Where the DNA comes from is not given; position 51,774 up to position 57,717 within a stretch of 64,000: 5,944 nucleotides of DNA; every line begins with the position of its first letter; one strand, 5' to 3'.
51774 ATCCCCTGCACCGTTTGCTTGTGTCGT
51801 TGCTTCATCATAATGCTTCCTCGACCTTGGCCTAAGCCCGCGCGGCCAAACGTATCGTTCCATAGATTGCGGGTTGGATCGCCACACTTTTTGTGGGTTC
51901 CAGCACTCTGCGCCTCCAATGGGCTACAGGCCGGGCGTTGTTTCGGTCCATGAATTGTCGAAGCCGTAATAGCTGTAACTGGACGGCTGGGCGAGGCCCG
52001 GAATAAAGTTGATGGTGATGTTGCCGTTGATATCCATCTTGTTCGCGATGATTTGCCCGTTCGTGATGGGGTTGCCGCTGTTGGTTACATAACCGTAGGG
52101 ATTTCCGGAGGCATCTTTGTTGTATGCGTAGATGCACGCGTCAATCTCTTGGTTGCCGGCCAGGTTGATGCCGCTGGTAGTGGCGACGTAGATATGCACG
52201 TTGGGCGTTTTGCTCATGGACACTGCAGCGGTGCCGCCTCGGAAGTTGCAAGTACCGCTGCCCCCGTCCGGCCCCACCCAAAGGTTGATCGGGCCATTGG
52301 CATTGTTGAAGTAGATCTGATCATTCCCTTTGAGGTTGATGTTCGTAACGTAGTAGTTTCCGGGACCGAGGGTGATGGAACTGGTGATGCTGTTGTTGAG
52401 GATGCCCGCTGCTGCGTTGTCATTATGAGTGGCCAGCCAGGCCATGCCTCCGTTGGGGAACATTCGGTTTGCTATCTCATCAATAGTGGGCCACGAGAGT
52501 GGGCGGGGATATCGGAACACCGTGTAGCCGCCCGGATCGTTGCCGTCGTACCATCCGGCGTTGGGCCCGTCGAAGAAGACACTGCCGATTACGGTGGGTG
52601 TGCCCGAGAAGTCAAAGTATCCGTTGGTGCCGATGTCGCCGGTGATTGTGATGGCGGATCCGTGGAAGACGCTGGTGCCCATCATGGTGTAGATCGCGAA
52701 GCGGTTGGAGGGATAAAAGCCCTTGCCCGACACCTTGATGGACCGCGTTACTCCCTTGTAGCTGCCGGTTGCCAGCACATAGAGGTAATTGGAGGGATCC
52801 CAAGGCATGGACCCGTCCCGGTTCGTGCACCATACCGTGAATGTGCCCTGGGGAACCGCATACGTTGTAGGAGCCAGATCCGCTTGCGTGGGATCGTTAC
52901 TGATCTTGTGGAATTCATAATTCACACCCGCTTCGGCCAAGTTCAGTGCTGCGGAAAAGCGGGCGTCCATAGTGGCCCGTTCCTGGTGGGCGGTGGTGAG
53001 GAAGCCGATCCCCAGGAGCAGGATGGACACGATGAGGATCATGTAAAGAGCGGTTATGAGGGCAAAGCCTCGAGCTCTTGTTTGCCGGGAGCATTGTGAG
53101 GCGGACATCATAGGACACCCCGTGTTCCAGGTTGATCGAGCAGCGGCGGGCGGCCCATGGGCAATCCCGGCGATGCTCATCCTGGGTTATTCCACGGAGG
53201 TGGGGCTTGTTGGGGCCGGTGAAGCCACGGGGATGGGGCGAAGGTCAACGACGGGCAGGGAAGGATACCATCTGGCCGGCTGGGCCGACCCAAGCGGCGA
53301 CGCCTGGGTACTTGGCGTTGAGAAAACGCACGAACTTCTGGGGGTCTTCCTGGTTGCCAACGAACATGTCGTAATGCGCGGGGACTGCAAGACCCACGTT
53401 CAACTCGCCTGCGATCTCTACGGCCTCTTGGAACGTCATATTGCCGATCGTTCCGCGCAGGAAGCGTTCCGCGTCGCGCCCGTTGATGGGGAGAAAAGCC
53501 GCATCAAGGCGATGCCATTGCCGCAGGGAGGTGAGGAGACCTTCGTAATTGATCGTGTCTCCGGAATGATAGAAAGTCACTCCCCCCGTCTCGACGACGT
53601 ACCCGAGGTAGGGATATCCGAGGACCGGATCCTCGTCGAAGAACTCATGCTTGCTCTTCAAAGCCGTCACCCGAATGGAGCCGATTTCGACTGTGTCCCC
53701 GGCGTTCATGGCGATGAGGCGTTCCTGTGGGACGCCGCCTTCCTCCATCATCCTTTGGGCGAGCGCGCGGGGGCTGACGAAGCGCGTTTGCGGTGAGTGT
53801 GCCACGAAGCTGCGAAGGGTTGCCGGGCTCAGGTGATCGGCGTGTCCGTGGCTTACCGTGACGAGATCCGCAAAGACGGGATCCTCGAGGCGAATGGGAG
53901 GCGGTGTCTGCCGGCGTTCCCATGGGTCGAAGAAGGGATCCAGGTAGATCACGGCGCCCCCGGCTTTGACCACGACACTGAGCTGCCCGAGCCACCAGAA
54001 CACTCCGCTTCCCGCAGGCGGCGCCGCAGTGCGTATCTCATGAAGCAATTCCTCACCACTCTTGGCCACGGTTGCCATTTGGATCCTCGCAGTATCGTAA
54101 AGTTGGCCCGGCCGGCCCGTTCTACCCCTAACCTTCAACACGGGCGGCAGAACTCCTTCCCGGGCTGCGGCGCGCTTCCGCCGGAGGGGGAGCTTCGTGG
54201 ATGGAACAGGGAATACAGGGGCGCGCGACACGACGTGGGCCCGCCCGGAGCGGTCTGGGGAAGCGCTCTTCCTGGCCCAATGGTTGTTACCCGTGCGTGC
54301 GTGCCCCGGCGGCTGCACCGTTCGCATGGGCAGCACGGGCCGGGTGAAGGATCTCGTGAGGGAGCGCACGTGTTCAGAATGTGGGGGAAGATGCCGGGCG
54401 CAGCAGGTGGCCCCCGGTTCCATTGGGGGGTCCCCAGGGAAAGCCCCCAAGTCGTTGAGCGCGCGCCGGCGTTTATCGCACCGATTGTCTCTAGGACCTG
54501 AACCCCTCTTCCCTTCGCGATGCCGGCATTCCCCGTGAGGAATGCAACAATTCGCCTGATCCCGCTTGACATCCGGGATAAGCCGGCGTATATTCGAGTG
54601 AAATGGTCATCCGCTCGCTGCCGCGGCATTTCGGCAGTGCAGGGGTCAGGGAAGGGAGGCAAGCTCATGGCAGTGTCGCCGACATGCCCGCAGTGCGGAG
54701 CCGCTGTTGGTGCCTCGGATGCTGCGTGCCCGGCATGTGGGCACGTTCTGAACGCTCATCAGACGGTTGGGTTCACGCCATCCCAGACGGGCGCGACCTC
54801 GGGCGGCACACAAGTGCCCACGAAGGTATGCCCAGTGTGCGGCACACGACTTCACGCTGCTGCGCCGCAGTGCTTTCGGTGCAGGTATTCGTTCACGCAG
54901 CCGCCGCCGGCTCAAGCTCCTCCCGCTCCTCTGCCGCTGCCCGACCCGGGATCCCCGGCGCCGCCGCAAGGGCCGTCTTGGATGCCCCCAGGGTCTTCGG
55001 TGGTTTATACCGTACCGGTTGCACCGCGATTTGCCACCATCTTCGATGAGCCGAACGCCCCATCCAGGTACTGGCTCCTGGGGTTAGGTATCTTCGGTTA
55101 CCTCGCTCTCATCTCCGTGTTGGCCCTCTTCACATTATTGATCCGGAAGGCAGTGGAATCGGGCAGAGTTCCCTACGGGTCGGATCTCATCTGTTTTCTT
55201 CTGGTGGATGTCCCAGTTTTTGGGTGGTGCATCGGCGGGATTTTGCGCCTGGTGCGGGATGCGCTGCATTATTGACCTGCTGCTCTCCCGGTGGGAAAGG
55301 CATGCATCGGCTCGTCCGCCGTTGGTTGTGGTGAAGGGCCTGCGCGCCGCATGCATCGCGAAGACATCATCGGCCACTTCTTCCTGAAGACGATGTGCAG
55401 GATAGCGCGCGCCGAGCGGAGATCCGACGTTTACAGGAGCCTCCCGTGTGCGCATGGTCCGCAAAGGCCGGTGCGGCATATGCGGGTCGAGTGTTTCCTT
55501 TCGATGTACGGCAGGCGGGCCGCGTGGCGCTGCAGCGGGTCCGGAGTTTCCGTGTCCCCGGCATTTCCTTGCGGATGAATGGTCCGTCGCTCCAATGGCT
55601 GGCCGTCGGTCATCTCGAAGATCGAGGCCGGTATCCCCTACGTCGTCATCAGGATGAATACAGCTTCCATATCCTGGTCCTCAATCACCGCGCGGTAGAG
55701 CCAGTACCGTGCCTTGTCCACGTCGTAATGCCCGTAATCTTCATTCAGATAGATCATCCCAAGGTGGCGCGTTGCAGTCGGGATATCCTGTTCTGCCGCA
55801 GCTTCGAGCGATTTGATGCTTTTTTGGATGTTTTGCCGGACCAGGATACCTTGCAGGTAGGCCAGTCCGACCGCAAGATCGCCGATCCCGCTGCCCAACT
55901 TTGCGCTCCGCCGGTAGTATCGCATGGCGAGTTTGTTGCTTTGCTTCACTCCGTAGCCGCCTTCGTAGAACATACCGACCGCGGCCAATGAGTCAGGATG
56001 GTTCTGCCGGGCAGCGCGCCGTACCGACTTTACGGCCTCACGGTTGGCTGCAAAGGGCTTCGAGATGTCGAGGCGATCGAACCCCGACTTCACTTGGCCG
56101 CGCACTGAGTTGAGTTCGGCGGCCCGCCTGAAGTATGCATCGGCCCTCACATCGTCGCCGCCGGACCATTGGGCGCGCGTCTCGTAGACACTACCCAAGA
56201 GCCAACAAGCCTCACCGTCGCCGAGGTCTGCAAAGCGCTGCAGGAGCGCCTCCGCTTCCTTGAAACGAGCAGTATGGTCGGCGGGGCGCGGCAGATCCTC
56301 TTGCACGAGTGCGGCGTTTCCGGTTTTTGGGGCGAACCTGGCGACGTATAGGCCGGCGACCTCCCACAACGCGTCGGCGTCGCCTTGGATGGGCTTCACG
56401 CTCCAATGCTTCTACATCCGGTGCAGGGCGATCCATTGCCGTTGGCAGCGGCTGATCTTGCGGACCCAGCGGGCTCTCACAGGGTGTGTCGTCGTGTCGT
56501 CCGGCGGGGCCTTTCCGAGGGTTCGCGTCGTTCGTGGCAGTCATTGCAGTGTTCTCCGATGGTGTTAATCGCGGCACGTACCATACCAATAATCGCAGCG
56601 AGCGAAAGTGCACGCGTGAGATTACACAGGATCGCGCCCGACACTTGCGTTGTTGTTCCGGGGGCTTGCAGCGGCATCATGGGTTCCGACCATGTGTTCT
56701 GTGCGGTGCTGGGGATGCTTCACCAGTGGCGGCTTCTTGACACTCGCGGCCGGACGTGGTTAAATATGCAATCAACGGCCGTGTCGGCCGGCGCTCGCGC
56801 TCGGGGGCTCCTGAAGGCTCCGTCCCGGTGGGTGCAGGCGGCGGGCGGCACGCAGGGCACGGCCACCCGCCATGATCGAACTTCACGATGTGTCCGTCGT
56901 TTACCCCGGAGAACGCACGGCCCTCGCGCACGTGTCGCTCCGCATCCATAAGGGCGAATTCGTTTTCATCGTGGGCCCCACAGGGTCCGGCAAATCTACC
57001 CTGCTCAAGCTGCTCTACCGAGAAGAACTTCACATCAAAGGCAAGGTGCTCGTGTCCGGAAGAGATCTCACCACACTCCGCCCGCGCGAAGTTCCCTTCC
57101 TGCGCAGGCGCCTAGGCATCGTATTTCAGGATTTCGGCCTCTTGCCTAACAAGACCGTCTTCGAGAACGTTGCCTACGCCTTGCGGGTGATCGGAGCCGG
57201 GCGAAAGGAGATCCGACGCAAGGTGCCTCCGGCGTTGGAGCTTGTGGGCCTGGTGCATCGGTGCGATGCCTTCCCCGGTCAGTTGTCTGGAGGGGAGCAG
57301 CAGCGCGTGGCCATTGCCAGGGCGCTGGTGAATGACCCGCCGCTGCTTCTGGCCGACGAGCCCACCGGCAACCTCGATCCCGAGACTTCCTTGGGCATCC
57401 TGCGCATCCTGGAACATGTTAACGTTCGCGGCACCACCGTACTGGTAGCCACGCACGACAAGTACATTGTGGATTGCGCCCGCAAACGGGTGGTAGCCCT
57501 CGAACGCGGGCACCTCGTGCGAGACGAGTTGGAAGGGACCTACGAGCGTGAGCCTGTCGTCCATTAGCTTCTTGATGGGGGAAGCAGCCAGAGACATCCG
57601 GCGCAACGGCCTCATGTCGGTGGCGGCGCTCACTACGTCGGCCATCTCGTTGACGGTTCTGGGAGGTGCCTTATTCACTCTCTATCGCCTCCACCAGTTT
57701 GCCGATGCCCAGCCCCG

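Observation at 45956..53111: Pseudopilus/secretin cluster lacking ATPase, platform protein, peptidase and major pilin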

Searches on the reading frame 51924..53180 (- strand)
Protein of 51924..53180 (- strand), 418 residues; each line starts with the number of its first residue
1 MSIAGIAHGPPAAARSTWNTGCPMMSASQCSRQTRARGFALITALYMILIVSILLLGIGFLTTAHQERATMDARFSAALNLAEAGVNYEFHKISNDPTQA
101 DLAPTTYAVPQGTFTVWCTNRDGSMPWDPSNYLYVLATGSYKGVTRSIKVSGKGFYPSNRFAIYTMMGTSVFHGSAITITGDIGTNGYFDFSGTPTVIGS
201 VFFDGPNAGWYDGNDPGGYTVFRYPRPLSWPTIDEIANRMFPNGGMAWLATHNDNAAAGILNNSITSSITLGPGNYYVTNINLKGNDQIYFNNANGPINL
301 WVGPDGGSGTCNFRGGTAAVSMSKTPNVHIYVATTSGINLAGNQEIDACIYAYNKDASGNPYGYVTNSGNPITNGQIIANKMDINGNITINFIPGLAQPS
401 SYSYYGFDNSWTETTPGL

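Call 3: search_protein_families(library=pfam, proteins=[window:51924-53180:-], max_evalue=0.1)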
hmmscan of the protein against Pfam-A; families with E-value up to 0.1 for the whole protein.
window:51924-53180:- (418 aa): 2 families
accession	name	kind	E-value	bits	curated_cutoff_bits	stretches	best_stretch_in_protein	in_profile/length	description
PF23981.1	DUF7305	-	2.2e-06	28.1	27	2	311-396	103-182/185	Domain of unknown function (DUF7305)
PF14341.11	PilX_N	-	0.099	13.1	25.5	0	37-86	1-50/51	PilX N-terminal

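Call 4: search_protein_families(library=ncbifam, proteins=[window:51924-53180:-], max_evalue=0.1)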
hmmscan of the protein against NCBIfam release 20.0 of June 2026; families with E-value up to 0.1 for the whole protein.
window:51924-53180:- (418 aa): 1 family
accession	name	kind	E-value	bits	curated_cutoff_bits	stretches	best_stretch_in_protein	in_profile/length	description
NF041840.1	rnfG_Methano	equivalog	0.072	12.7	230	0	41-80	11-50/189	Rnf electron transport complex subunit RnfG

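Call 80: search_protein_families(library=pfam, alignment_id=A7, max_evalue=1)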
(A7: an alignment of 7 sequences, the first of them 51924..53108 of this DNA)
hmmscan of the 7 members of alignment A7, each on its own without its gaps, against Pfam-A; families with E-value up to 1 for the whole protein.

A. member 1, window:51924-53108:- (394 aa): 2 families
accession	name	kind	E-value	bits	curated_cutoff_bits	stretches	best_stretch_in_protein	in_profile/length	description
PF23981.1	DUF7305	-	1.8e-06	28.5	27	2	287-372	103-182/185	Domain of unknown function (DUF7305)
PF14341.11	PilX_N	-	0.09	13.2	25.5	1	13-62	1-50/51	PilX N-terminal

B. families by the number of members that match (of 7 scanned): 7 families
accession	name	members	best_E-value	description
PF23981.1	DUF7305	6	6.3e-08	Domain of unknown function (DUF7305)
PF14341.11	PilX_N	4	0.072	PilX N-terminal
PF20037.4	DUF6440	2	0.0021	Family of unknown function (DUF6440)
PF04519.19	Bactofilin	1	0.04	Polymer-forming cytoskeletal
PF16241.10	DUF4900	1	0.082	Domain of unknown function (DUF4900)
PF02625.21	XdhC_CoxI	1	0.17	XdhC and CoxI family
PF09509.15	Hypoth_Ymh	1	0.18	Protein of unknown function (Hypoth_ymh)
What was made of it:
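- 51924..53111 (-): g1: large PilX/GspK-class minor pilin (394-395 aa). It has a class-III-like leader 'RARG|FALIT' without Glu5, a long N-terminal helix, and a C-terminal DUF7305 (beta-helix-like) domain. PilX_N is weak (E 0.07-0.09) in 4 of 7 (calls 3, 80).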

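Call 93: predict_structure(protein=window:51924-53108:-)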
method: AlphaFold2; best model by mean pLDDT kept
length: 394 residues; sequences in the alignment: 1
mean_pLDDT: 37.6   pTM: 0.25
mean pLDDT of the five models: 37.6, 34.3, 32.2, 31.7, 31.2
residues with pLDDT >= 90: 8; 70-90: 16; 50-70: 15; < 50: 355
segments of 3 or more residues with pLDDT < 50: 42-394
pLDDT, mean of each block of 10 residues (from residue 1): 59 82 91 72 39 31 32 32 32 31 31 32 34 33 27 32 31 29 30 29 33 35 30 33 41 41 40 38 34 31 31 30 31 31 30 35 39 37 36 33
secondary structure, 60 per line:
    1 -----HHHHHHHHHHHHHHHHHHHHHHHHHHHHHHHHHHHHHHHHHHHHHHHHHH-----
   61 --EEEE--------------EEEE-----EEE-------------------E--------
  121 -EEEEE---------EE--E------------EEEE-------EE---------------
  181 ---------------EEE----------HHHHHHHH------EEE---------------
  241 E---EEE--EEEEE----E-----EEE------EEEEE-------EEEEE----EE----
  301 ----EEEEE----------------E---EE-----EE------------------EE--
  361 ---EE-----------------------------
elements in order: H6-55 E63-66 E81-84 E90-92 E122-126 E153-156 E196-198 H209-216 E223-225 E245-247 E250-254 E265-267 E274-278 E286-290 E305-309
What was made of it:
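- Tried and rejected: The single-sequence AlphaFold model of g1 was useless (mean pLDDT 37.6; call 93), so the GspK/PilX-like fold of g1 remains untested.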

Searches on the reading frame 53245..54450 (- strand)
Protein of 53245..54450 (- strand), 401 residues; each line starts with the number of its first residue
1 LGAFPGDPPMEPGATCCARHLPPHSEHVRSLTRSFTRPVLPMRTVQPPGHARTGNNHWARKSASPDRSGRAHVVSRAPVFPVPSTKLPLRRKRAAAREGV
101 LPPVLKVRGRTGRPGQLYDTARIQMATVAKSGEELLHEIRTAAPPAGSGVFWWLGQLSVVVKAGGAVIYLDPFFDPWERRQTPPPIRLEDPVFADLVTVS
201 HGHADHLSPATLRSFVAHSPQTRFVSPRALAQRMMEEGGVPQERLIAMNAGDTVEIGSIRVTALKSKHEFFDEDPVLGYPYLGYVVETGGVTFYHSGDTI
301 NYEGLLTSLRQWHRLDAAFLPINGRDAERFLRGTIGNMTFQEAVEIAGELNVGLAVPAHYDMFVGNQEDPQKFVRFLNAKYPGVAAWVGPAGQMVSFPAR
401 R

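Call 12: search_protein_families(library=pfam, proteins=[window:53245-54450:-], max_evalue=0.001)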
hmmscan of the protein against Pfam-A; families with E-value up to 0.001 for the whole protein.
window:53245-54450:- (401 aa): 2 families
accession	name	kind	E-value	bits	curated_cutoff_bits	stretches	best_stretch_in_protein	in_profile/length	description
PF12706.13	Lactamase_B_2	-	4.4e-23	82.4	27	1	168-360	3-200/200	Beta-lactamase superfamily domain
PF13483.12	Lactamase_B_3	-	2.5e-16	60.5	24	1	153-359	4-160/160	Beta-lactamase superfamily domain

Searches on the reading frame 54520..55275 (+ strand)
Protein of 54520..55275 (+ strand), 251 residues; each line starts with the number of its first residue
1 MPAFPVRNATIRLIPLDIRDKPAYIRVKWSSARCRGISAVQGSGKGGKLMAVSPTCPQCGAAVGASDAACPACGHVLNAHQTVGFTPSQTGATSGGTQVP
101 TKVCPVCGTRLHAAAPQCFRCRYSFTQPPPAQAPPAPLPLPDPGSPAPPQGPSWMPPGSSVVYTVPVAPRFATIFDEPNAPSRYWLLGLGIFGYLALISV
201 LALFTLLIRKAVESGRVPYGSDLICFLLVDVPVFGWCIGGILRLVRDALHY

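Call 12: search_protein_families(library=pfam, proteins=[window:54520-55275:+], max_evalue=0.001)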
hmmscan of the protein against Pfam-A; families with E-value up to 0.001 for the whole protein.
window:54520-55275:+ (251 aa): 5 families
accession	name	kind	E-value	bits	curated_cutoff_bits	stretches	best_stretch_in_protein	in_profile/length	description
PF12773.13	DZR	-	9.8e-08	32.5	27.3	1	56-121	1-44/45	Double zinc ribbon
PF13248.11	Zn_ribbon_3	-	6.3e-05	22.7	27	1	56-77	5-26/26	zinc-ribbon domain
PF13240.11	Zn_Ribbon_1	-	7.4e-05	22.9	25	1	56-76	2-22/23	zinc-ribbon domain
PF10571.15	UPF0547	-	0.00026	21.5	29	0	55-76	2-23/26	Uncharacterised protein family UPF0547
PF18912.6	DZR_2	-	0.00061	20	27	0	54-76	8-30/56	Double zinc ribbon domain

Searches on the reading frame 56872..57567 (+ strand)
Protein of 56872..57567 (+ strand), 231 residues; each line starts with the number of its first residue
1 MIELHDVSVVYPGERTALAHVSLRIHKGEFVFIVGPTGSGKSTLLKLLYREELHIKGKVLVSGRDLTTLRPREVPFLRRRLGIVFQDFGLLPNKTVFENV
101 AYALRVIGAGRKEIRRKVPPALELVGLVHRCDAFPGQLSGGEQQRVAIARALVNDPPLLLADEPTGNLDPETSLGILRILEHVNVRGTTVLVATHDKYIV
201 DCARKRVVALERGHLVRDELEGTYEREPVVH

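Call 12: search_protein_families(library=pfam, proteins=[window:56872-57567:+], max_evalue=0.001)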
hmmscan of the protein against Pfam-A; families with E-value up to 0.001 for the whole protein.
window:56872-57567:+ (231 aa): 6 families
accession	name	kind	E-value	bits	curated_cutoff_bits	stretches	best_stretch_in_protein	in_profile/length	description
PF00005.33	ABC_tran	-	9.3e-37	127.1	25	1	19-165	2-136/137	ABC transporter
PF13304.12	AAA_21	-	2.4e-08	34.8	27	0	143-201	243-304/304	AAA domain, putative AbiEii toxin, Type IV TA system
PF02463.25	SMC_N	-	5.6e-06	26.4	40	0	28-205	24-207/220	RecF/RecN/SMC N terminal domain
PF13191.12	AAA_16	-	3e-05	25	32.6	1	17-59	11-55/167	AAA ATPase domain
PF13555.12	AAA_29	-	0.00023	21.3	27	1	22-45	16-39/61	P-loop containing region of AAA domain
PF20720.3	nSTAND3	-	0.00066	19.8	27.2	0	26-54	15-43/155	Novel STAND NTPase 3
